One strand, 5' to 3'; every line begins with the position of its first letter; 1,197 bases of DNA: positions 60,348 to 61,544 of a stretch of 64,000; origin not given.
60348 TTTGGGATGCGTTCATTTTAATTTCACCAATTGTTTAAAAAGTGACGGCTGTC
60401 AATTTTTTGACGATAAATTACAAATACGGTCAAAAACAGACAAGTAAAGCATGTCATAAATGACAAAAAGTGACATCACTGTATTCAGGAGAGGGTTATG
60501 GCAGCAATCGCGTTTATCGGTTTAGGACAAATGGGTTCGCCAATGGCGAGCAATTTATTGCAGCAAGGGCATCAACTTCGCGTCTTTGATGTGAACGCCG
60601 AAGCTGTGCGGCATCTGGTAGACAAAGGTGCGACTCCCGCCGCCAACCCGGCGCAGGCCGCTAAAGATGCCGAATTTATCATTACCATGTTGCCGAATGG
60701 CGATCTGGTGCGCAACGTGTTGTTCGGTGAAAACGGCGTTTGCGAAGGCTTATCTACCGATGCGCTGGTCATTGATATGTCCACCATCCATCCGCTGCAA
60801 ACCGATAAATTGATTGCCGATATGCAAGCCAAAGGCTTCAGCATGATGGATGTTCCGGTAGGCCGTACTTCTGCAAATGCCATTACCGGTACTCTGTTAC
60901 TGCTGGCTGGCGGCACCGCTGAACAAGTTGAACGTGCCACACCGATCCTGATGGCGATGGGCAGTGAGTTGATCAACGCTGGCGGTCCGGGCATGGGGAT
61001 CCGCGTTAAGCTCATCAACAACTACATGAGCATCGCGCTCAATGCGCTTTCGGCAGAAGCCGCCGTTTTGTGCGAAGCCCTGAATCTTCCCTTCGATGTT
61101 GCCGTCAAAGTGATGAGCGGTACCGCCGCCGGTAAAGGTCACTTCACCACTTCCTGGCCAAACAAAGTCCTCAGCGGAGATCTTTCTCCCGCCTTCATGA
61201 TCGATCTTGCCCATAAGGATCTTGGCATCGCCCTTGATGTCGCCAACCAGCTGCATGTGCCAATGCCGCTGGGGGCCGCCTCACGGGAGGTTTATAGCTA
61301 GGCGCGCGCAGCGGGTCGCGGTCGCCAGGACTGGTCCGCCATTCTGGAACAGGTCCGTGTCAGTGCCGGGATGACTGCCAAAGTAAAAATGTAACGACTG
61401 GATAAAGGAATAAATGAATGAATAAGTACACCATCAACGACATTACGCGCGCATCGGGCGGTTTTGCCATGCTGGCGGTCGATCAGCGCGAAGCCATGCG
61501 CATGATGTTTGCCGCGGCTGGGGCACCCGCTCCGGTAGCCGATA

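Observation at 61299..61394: Premature in-frame TAG in yihU (3-sulfolactaldehyde reductase) removes the last 31 codons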

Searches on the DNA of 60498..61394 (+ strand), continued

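Call 15: get_annotated_region(hit=H46, flank=20000)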
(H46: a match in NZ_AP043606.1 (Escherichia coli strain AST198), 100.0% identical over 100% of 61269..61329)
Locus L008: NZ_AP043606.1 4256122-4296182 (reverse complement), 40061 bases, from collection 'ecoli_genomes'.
description: Escherichia coli strain AST198 chromosome, complete genome
organism: Escherichia coli strain AST198 (NCBI taxid 562)
replicon: chromosome; assembly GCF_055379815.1
host: Homo sapiens; source: -; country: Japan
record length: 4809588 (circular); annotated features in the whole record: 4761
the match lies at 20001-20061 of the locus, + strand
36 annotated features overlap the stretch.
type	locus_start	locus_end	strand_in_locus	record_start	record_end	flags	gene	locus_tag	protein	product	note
CDS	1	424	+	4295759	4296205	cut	frvA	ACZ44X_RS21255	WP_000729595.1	PTS fructose transporter subunit IIA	-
CDS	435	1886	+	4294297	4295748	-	frvB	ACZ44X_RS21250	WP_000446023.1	PTS fructose-like transporter subunit IIBC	-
CDS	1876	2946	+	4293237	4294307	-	frvX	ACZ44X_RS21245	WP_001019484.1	aminopeptidase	-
CDS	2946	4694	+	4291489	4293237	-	frvR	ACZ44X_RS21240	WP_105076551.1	putative frv operon regulatory protein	-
CDS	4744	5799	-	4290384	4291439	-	yiiG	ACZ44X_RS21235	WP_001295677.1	YiiG family protein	-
CDS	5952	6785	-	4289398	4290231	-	fdhD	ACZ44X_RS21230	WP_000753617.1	formate dehydrogenase accessory sulfurtransferase FdhD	-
CDS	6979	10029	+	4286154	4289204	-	fdnG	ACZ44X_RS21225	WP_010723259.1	formate dehydrogenase-N subunit alpha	-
CDS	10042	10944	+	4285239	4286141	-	fdoH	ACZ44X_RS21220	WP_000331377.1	formate dehydrogenase O subunit beta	-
CDS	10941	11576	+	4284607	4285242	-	fdoI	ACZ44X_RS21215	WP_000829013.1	formate dehydrogenase cytochrome b556 subunit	-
CDS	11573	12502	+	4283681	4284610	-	fdhE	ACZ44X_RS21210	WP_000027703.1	formate dehydrogenase accessory protein FdhE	-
CDS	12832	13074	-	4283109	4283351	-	yiiF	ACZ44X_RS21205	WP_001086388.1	protein YiiF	-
CDS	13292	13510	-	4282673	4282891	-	yiiE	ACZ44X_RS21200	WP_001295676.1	ribbon-helix-helix domain-containing protein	-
CDS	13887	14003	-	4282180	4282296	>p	-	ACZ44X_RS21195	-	hypothetical protein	incomplete; partial in the middle of a contig; missing C-terminus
CDS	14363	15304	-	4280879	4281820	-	fabY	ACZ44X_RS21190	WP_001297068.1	fatty acid biosynthesis protein FabY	-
CDS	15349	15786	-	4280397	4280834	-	dtd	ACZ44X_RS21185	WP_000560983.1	D-aminoacyl-tRNA deacylase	-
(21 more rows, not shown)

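Call 16: get_annotated_region(hit=H47, flank=20000)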
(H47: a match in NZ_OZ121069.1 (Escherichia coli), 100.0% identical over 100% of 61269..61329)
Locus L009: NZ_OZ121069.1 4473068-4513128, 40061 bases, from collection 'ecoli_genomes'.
description: Escherichia coli isolate 364_BP0073 chromosome c, complete sequence
organism: Escherichia coli (NCBI taxid 562)
replicon: chromosome; assembly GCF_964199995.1
host: Homo sapiens; source: urine; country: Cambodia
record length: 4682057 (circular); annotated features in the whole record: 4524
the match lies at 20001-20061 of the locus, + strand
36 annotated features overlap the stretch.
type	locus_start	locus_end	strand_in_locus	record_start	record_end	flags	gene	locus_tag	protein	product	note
CDS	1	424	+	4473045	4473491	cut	frvA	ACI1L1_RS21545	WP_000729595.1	PTS fructose transporter subunit IIA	-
CDS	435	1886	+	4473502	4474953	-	frvB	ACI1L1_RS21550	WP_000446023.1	PTS fructose-like transporter subunit IIBC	-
CDS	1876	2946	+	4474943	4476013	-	frvX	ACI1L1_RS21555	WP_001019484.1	aminopeptidase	-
CDS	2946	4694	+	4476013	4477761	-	frvR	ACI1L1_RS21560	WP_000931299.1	putative frv operon regulatory protein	-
CDS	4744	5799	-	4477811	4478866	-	yiiG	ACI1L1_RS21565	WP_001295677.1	YiiG family protein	-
CDS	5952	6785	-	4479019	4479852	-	fdhD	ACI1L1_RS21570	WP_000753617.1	formate dehydrogenase accessory sulfurtransferase FdhD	-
CDS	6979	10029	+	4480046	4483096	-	fdnG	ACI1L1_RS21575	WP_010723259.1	formate dehydrogenase-N subunit alpha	-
CDS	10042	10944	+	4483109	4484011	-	fdoH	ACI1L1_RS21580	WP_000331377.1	formate dehydrogenase O subunit beta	-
CDS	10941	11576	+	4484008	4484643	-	fdoI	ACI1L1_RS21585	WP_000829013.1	formate dehydrogenase cytochrome b556 subunit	-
CDS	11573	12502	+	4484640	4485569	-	fdhE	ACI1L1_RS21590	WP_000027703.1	formate dehydrogenase accessory protein FdhE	-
CDS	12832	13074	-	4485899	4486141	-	yiiF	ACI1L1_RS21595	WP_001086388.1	protein YiiF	-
CDS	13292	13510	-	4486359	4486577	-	yiiE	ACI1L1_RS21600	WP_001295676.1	CopG family transcriptional regulator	-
CDS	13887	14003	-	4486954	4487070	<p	-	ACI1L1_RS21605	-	hypothetical protein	incomplete; partial in the middle of a contig; missing C-terminus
CDS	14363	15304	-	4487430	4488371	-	fabY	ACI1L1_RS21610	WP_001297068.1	fatty acid biosynthesis protein FabY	-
CDS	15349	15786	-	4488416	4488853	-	dtd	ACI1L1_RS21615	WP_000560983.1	D-aminoacyl-tRNA deacylase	-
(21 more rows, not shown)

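Call 17: get_annotated_region(hit=H48, flank=20000)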
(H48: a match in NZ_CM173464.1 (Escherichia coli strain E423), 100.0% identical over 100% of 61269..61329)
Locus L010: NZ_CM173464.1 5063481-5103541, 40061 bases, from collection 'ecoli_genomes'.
description: Escherichia coli strain E423 chromosome, whole genome shotgun sequence
organism: Escherichia coli strain E423 (NCBI taxid 562)
replicon: chromosome; assembly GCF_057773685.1
host: -; source: cloacal swab; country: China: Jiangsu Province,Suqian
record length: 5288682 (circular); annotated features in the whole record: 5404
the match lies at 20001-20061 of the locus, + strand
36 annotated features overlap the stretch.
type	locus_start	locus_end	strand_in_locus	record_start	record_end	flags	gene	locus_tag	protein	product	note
CDS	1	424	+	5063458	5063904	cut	frvA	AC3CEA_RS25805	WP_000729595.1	PTS fructose transporter subunit IIA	-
CDS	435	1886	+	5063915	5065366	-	frvB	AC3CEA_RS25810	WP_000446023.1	PTS fructose-like transporter subunit IIBC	-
CDS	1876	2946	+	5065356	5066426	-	frvX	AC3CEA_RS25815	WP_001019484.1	aminopeptidase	-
CDS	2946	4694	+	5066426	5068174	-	frvR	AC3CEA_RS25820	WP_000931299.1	putative frv operon regulatory protein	-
CDS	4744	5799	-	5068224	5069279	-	yiiG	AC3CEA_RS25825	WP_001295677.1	YiiG family protein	-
CDS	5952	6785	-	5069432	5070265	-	fdhD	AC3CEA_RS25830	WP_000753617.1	formate dehydrogenase accessory sulfurtransferase FdhD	-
CDS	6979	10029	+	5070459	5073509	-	fdnG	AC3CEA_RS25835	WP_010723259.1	formate dehydrogenase-N subunit alpha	-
CDS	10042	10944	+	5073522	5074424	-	fdoH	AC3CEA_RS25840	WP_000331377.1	formate dehydrogenase O subunit beta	-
CDS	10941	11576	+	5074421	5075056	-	fdoI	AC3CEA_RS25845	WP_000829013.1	formate dehydrogenase cytochrome b556 subunit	-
CDS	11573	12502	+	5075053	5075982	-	fdhE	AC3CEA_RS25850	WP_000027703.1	formate dehydrogenase accessory protein FdhE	-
CDS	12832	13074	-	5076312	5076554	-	yiiF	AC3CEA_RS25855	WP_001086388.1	protein YiiF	-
CDS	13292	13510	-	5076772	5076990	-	yiiE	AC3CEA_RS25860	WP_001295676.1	ribbon-helix-helix domain-containing protein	-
CDS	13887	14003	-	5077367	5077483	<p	-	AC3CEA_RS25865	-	hypothetical protein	incomplete; partial in the middle of a contig; missing C-terminus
CDS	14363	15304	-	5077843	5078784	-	fabY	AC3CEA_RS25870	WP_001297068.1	fatty acid biosynthesis protein FabY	-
CDS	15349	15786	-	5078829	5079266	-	dtd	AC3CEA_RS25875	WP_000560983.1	D-aminoacyl-tRNA deacylase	-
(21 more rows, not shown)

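Call 18: get_annotated_region(hit=H83, flank=20000)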
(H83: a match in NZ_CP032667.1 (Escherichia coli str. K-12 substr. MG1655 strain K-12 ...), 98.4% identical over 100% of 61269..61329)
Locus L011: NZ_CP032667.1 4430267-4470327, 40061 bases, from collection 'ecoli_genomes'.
description: Escherichia coli str. K-12 substr. MG1655 strain K-12 chromosome, complete genome
organism: Escherichia coli str. K-12 substr. MG1655 strain K-12 substr. MG1655 (NCBI taxid 511145)
replicon: chromosome; assembly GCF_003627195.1
host: -; source: Laboratory strain; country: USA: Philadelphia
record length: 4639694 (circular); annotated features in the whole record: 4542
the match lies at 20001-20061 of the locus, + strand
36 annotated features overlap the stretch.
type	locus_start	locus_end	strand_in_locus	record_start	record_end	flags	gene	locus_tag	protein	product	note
CDS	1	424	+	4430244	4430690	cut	frvA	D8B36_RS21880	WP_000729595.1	PTS fructose transporter subunit IIA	-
CDS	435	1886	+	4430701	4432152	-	frvB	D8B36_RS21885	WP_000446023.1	PTS fructose-like transporter subunit IIBC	-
CDS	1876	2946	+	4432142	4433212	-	frvX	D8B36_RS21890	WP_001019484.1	aminopeptidase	-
CDS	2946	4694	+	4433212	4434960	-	frvR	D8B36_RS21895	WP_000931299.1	putative frv operon regulatory protein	-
CDS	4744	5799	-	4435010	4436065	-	yiiG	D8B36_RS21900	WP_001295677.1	YiiG family protein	-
CDS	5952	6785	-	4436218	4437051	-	fdhD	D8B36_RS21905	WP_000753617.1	formate dehydrogenase accessory sulfurtransferase FdhD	-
CDS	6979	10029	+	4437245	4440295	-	fdnG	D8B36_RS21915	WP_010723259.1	formate dehydrogenase-N subunit alpha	-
CDS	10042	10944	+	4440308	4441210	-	fdoH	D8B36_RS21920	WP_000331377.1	formate dehydrogenase O subunit beta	-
CDS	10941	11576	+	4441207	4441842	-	fdoI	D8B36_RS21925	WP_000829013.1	formate dehydrogenase cytochrome b556 subunit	-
CDS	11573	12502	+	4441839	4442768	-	fdhE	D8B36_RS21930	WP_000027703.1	formate dehydrogenase accessory protein FdhE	-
CDS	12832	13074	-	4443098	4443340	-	yiiF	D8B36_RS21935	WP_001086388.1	protein YiiF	-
CDS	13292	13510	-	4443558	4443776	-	yiiE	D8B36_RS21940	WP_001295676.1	CopG family transcriptional regulator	-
CDS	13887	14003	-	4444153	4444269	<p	-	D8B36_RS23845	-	hypothetical protein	incomplete; partial in the middle of a contig; missing C-terminus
CDS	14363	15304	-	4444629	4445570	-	fabY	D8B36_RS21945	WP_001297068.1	fatty acid biosynthesis protein FabY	-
CDS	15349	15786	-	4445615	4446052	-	dtd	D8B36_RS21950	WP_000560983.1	D-aminoacyl-tRNA deacylase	-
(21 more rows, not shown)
